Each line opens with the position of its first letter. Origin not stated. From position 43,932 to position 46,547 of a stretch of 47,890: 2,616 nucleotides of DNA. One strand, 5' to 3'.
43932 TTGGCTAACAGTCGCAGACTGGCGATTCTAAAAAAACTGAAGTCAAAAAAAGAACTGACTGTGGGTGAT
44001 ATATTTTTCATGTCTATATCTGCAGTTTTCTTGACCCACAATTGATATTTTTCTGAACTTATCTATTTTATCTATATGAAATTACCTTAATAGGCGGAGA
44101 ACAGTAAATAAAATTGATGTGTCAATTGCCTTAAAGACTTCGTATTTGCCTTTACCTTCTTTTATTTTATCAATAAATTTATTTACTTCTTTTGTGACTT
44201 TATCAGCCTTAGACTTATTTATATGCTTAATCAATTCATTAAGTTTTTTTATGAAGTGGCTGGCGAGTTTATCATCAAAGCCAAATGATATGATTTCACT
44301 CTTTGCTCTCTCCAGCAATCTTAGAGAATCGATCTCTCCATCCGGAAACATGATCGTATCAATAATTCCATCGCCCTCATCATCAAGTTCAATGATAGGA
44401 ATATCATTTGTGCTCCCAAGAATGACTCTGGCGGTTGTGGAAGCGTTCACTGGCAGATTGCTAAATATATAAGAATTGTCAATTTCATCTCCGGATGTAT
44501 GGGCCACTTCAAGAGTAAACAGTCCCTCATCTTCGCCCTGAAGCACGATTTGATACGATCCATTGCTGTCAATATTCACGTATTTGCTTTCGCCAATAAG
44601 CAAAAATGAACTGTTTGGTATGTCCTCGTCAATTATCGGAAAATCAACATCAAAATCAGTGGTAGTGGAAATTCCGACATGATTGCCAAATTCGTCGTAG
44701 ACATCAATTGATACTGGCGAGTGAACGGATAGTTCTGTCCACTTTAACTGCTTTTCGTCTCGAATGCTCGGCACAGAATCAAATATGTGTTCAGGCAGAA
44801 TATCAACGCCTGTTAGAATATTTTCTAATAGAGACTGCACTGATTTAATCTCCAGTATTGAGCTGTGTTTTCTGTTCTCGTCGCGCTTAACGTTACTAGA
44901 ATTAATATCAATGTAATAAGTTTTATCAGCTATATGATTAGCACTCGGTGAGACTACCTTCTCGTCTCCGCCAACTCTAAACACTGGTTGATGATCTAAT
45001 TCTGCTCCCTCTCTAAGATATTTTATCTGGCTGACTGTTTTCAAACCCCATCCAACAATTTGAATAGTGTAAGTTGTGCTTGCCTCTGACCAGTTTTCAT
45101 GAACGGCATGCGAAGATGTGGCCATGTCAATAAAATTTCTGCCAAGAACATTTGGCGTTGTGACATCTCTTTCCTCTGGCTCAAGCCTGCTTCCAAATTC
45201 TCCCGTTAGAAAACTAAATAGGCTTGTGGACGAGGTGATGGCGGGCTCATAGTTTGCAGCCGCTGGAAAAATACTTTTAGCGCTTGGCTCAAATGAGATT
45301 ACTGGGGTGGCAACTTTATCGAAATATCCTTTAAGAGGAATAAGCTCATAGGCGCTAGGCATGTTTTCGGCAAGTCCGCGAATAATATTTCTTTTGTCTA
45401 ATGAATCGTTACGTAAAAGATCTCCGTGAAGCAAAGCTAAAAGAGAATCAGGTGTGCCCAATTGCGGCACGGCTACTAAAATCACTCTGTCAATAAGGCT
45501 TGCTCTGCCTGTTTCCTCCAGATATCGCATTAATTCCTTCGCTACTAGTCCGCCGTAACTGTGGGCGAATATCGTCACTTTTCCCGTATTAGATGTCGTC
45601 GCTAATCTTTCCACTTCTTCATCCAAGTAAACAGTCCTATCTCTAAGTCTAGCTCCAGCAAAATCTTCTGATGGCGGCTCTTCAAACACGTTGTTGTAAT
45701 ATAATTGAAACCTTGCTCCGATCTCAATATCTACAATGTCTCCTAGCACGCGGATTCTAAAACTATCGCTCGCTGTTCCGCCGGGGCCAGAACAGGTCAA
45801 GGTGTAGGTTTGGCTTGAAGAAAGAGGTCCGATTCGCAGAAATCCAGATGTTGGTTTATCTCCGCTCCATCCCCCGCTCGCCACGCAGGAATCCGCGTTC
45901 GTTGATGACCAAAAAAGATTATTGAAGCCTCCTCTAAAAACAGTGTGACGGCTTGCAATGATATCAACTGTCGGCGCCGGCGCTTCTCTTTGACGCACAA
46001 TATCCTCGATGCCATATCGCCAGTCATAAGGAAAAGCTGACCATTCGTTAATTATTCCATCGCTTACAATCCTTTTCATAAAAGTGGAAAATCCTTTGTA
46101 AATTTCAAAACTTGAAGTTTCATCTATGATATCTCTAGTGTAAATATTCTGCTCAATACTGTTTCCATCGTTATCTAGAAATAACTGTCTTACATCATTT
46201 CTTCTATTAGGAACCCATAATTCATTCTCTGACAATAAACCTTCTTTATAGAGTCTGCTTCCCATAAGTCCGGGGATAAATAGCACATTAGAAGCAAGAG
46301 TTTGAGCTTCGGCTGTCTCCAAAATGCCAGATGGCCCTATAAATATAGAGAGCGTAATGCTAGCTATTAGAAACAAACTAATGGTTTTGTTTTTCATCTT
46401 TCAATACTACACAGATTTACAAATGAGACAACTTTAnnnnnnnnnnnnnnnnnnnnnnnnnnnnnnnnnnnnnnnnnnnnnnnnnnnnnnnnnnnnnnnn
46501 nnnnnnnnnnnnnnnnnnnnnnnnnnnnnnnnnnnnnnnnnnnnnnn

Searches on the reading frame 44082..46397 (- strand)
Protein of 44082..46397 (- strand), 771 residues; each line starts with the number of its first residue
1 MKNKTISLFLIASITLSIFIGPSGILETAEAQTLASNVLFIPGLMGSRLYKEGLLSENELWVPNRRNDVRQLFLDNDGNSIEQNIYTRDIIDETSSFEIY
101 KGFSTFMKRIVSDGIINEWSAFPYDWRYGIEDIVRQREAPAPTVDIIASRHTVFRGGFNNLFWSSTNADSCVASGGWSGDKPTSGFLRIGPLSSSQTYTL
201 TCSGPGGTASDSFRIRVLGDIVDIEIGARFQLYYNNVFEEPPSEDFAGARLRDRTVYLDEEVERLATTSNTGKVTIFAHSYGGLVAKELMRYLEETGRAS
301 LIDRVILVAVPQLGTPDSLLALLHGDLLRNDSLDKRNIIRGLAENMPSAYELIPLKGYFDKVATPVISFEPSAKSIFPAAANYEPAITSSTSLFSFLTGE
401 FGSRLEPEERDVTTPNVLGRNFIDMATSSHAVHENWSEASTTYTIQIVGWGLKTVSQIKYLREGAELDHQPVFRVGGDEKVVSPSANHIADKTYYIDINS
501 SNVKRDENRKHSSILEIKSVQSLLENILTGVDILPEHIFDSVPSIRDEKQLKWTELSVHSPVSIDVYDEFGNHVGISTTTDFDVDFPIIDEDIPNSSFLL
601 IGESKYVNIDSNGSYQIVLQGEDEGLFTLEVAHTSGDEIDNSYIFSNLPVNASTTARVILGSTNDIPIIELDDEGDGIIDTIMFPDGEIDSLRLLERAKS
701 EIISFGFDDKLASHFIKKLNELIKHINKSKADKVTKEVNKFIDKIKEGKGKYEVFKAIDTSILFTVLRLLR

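Call 49: search_protein_families(library=pfam, proteins=[window:44082-46397:-], max_evalue=0.001)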
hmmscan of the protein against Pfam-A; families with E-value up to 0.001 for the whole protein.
window:44082-46397:- (771 aa): 4 families
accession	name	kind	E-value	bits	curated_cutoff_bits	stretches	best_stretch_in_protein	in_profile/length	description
PF02450.21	LCAT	-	2e-09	37.6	21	1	253-357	100-205/392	Lecithin:cholesterol acyltransferase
PF07819.20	PGAP1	-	7.3e-05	23.1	24.3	0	246-313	60-130/233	PGAP1-like alpha/beta domain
PF24096.1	DUF7379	-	0.00018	21.9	33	1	268-315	66-115/191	Domain of unknown function (DUF7379)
PF12697.13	Abhydrolase_6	-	0.00054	21.1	26.3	1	240-332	42-117/217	Alpha/beta hydrolase family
